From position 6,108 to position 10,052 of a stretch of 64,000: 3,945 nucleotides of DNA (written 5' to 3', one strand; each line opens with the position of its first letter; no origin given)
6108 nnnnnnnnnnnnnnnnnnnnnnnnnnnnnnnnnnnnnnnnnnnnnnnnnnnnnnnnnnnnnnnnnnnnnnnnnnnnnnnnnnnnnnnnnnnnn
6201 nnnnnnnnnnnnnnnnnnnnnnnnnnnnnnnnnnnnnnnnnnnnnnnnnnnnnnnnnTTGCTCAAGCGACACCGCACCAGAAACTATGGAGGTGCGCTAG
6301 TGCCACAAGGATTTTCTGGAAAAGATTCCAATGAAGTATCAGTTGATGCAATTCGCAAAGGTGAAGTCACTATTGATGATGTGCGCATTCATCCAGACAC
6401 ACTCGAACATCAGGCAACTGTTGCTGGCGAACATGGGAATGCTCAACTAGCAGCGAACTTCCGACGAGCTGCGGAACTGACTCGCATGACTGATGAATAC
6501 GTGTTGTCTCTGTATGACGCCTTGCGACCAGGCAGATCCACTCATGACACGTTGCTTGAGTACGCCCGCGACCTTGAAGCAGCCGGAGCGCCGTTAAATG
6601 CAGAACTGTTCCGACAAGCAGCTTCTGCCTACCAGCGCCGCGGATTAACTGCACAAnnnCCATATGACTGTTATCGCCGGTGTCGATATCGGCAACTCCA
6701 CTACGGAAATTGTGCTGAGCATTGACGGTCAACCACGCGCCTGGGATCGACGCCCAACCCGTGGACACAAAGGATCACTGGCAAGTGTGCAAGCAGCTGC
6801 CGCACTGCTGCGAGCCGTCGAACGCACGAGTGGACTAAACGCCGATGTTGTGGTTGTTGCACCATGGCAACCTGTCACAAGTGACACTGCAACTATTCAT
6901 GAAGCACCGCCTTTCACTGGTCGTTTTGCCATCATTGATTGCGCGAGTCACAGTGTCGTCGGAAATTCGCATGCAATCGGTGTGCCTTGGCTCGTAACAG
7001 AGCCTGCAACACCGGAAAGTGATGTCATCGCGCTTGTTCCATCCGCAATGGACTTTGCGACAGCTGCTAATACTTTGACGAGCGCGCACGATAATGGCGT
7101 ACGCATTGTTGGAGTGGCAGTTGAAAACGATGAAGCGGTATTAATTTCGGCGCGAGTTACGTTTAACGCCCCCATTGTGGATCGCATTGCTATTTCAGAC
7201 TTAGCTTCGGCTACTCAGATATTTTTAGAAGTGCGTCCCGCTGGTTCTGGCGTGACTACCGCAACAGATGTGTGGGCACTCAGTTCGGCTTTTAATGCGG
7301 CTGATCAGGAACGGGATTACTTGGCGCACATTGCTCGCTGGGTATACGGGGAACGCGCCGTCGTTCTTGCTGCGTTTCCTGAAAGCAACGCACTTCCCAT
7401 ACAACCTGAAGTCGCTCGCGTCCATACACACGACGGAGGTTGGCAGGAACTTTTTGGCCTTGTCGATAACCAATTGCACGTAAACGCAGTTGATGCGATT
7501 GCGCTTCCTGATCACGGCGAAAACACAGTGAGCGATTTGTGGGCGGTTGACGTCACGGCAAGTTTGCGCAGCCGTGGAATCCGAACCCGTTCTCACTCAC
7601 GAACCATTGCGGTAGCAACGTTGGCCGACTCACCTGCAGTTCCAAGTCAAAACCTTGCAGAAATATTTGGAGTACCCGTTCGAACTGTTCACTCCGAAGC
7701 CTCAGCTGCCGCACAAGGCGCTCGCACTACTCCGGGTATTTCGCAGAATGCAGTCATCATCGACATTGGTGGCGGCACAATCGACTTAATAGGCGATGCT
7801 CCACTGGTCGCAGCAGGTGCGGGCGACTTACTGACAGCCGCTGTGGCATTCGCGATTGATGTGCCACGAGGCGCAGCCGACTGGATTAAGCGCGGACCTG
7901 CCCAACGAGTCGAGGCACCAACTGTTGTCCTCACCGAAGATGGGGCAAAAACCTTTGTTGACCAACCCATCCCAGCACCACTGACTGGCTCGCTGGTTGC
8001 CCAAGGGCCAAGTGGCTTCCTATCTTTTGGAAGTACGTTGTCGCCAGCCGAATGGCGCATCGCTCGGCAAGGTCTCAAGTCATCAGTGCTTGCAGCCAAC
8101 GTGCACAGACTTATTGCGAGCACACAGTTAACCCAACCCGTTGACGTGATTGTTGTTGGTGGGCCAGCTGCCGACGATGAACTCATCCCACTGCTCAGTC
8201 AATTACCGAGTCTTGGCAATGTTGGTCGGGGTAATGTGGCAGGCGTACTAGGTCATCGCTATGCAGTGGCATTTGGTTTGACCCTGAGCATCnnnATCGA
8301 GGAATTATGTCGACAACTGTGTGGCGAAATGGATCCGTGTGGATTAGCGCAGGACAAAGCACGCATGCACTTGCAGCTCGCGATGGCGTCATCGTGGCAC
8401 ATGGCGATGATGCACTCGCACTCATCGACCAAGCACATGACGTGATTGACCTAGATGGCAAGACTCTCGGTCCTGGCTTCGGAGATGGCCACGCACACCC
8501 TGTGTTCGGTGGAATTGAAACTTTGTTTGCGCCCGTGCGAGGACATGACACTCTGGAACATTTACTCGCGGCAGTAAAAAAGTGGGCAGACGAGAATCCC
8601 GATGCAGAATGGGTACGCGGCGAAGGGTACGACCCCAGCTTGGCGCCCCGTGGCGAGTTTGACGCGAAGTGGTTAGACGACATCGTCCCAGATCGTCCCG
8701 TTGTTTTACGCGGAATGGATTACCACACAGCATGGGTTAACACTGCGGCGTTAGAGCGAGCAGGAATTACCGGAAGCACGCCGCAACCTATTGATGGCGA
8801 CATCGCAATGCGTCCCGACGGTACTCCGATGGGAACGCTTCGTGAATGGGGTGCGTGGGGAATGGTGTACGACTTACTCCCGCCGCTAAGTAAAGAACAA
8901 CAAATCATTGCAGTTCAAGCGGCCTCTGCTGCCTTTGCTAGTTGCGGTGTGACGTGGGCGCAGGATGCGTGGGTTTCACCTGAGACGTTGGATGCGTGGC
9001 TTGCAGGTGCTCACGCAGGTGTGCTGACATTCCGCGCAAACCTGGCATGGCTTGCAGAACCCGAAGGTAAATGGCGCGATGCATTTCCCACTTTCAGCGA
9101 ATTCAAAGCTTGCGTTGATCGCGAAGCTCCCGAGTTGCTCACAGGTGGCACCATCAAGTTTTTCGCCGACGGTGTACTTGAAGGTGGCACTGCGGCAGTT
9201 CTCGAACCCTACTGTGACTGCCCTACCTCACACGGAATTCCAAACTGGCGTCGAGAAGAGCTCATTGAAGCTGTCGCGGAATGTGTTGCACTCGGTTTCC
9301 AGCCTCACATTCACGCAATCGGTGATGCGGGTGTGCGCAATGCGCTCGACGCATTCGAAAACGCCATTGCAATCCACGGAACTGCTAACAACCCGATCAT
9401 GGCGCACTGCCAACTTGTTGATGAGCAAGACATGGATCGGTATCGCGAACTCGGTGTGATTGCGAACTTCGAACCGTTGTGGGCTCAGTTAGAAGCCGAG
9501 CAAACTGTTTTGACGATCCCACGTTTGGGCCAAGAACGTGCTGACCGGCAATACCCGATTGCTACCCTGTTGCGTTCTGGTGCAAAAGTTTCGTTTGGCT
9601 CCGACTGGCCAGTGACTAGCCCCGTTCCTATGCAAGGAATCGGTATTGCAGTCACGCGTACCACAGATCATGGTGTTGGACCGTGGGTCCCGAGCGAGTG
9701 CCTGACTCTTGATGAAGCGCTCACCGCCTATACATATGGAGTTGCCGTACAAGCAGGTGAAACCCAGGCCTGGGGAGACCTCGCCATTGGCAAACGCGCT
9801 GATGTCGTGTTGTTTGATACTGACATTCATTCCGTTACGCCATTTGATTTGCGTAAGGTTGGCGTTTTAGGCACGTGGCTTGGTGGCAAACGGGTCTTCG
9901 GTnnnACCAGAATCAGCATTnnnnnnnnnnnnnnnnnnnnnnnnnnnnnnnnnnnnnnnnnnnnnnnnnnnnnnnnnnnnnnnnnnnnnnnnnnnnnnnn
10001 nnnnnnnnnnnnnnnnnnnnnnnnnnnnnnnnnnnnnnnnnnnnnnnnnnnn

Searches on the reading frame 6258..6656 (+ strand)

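Call 24: search_protein_families(library=pfam, proteins=[window:6258-6656:+], max_evalue=0.00001)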
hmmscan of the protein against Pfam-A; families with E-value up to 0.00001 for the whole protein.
window:6258-6656:+ (133 aa): 1 family
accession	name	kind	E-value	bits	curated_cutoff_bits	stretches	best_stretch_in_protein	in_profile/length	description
PF02287.20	Dehydratase_SU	-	2.9e-33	115.3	25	1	20-129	20-130/133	Dehydratase small subunit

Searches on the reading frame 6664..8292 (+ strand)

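Call 24: search_protein_families(library=pfam, proteins=[window:6664-8292:+], max_evalue=0.00001)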
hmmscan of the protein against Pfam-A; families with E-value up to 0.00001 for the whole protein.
window:6664-8292:+ (543 aa): 2 families
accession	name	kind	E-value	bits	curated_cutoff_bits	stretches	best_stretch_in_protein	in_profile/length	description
PF08841.16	DDR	-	6.7e-41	140.8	24.6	1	286-542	52-327/328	Diol dehydratase reactivase ATPase-like domain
PF18427.7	DDR_swiveling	-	1.6e-17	64.5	26.5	1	114-240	32-159/162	DD-reactivating factor swiveling domain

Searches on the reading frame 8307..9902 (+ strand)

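Call 24: search_protein_families(library=pfam, proteins=[window:8307-9902:+], max_evalue=0.00001)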
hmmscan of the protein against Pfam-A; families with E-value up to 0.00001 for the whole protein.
window:8307-9902:+ (532 aa): 2 families
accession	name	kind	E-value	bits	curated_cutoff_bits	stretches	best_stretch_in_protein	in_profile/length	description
PF07969.17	Amidohydro_3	-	2.1e-96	324.7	29.7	1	45-531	1-472/472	Amidohydrolase family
PF01979.26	Amidohydro_1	-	3.5e-11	43.4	25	1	307-530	135-345/345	Amidohydrolase family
